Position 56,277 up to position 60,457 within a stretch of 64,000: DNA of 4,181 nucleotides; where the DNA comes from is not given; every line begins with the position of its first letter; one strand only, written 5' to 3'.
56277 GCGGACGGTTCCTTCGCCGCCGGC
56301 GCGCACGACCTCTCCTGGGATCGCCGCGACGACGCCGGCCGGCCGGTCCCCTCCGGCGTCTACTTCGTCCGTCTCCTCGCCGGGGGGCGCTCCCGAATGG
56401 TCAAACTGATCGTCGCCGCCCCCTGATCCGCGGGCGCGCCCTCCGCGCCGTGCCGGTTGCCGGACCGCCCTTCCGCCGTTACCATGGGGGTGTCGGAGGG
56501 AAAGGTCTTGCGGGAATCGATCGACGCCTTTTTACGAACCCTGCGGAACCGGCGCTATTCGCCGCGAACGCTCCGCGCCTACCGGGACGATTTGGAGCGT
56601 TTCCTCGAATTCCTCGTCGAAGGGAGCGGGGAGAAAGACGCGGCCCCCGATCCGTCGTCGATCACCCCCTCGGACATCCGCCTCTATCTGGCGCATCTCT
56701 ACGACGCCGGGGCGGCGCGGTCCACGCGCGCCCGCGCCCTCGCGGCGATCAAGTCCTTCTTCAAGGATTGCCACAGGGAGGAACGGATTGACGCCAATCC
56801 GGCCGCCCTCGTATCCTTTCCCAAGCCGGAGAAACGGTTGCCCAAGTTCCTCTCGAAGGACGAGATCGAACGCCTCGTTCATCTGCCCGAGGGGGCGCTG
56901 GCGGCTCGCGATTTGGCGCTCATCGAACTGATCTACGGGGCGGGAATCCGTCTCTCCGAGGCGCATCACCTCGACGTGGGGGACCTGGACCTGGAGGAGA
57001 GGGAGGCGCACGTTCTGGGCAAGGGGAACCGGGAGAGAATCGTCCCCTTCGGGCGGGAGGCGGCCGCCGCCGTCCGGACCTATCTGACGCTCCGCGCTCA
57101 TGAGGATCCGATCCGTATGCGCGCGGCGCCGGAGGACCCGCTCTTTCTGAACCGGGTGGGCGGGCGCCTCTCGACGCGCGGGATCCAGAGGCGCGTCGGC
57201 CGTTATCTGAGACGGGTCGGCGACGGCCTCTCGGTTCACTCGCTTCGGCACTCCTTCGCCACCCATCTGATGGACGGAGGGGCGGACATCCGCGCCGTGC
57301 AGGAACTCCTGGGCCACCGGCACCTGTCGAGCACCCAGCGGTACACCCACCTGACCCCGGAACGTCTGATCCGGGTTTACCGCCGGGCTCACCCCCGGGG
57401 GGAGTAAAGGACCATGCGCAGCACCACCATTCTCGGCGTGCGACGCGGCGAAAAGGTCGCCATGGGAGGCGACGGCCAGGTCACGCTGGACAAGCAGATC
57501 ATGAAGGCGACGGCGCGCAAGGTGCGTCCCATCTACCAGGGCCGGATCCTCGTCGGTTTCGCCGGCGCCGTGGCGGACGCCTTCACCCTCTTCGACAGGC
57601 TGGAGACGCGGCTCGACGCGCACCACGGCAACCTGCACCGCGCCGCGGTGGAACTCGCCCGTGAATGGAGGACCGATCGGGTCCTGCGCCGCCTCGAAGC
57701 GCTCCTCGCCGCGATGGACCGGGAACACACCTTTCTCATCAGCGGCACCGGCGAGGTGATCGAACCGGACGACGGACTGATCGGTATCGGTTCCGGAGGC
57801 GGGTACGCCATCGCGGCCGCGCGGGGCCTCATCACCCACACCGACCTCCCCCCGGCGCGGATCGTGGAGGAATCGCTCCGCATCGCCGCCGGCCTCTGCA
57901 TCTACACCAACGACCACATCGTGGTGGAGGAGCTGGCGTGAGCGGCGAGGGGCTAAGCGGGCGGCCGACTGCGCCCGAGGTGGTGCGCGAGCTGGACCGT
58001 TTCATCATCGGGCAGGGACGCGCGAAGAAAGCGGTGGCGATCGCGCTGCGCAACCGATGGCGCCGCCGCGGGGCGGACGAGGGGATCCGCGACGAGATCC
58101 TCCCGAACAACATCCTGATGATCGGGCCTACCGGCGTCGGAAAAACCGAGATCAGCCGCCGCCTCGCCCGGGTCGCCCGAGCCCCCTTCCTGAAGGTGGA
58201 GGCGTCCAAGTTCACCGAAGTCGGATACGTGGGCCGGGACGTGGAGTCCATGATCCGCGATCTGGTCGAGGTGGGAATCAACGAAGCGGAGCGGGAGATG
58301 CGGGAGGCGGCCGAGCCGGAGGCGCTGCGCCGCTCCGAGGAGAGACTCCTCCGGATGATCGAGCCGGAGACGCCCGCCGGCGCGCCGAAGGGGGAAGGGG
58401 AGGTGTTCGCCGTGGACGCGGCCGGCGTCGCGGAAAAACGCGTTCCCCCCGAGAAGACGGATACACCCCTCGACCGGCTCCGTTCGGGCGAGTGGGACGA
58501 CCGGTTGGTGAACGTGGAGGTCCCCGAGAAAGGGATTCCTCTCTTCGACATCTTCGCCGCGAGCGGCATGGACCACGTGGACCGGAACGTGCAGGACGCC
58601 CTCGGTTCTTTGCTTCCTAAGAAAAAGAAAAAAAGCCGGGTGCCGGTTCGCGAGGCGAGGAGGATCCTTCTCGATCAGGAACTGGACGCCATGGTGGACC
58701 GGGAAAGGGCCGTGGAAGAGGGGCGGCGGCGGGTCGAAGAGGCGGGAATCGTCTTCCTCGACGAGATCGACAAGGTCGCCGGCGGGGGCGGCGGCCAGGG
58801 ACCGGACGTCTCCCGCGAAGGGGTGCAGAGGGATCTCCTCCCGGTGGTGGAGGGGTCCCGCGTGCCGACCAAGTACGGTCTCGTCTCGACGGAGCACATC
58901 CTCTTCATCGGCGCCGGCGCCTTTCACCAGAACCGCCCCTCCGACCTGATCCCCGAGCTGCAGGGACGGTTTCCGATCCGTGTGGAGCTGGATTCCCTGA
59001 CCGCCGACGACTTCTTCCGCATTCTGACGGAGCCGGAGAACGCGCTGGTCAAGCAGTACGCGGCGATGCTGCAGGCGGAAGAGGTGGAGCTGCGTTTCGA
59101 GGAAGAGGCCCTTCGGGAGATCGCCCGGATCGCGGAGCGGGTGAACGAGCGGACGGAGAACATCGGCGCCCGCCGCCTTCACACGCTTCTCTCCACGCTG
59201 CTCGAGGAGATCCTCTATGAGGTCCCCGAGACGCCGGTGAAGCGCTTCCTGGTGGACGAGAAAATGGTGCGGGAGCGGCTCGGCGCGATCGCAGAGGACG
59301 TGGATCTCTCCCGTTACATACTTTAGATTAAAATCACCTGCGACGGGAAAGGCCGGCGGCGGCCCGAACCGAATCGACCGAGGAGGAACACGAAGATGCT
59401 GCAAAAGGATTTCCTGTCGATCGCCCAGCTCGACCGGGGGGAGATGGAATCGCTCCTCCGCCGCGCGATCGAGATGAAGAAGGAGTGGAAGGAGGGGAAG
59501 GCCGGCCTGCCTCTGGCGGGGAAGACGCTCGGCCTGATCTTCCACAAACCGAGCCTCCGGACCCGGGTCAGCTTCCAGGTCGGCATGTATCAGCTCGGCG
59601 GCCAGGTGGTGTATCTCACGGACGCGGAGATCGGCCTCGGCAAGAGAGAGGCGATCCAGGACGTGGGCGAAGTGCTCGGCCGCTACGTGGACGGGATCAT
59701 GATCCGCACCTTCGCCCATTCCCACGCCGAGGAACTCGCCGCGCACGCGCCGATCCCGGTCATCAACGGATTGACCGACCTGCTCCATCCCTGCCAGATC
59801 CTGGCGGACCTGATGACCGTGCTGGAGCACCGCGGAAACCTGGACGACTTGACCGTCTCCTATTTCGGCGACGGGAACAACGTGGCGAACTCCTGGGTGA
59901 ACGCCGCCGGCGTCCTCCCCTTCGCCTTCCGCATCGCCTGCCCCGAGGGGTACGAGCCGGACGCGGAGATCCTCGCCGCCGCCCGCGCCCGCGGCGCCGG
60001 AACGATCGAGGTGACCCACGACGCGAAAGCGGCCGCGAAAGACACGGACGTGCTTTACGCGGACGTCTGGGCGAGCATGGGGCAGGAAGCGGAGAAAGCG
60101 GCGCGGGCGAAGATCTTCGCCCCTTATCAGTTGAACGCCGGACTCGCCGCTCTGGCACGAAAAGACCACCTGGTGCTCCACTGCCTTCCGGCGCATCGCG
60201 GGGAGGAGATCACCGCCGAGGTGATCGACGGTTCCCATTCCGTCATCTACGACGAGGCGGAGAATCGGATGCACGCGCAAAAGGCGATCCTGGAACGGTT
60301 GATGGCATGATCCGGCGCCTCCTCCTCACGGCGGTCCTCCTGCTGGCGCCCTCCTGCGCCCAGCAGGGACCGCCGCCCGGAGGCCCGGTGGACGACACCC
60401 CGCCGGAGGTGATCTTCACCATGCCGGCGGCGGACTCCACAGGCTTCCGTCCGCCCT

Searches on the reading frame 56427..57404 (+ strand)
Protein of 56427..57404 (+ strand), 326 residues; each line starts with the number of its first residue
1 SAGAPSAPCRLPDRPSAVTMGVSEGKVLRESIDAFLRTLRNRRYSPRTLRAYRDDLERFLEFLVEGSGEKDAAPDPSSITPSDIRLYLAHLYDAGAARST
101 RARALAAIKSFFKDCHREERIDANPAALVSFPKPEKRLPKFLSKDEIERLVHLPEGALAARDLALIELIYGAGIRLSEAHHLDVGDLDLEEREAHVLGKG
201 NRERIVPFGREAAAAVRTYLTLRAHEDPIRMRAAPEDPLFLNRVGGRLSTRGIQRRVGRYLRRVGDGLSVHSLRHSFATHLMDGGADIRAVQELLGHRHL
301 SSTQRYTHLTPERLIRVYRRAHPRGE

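Call 63: search_protein_families(library=pfam, proteins=[window:56427-57404:+], max_evalue=0.00001)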
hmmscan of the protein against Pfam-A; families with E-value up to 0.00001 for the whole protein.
window:56427-57404:+ (326 aa): 3 families
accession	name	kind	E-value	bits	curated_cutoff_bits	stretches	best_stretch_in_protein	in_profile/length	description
PF00589.27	Phage_integrase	-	1.2e-43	149.3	27.1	1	140-312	1-171/172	Phage integrase family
PF02899.23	Phage_int_SAM_1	-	2.7e-17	63.2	22.3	1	32-114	1-78/83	Phage integrase, N-terminal SAM-like domain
PF13495.12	Phage_int_SAM_4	-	1e-12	48.7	27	1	33-117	3-80/85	Phage integrase, N-terminal SAM-like domain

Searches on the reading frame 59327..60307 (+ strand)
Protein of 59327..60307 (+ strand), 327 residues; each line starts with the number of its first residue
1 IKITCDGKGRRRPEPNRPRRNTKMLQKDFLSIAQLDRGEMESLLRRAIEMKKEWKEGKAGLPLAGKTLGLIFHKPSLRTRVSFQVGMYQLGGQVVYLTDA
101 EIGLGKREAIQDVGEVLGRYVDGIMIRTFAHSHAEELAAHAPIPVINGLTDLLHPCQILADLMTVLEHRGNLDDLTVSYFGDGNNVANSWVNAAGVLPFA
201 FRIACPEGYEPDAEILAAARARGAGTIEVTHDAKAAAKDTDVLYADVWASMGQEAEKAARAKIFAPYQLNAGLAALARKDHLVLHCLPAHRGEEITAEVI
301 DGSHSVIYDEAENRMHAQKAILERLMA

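Call 63: search_protein_families(library=pfam, proteins=[window:59327-60307:+], max_evalue=0.00001)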
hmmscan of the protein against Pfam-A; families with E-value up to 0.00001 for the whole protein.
window:59327-60307:+ (327 aa): 2 families
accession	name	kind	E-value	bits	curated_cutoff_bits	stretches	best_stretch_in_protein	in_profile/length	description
PF00185.30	OTCace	-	1.6e-53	181.4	29.4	1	174-323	2-155/157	Aspartate/ornithine carbamoyltransferase, Asp/Orn binding domain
PF02729.26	OTCace_N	-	9.7e-48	162.4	29.9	1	27-167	1-148/148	Aspartate/ornithine carbamoyltransferase, carbamoyl-P binding domain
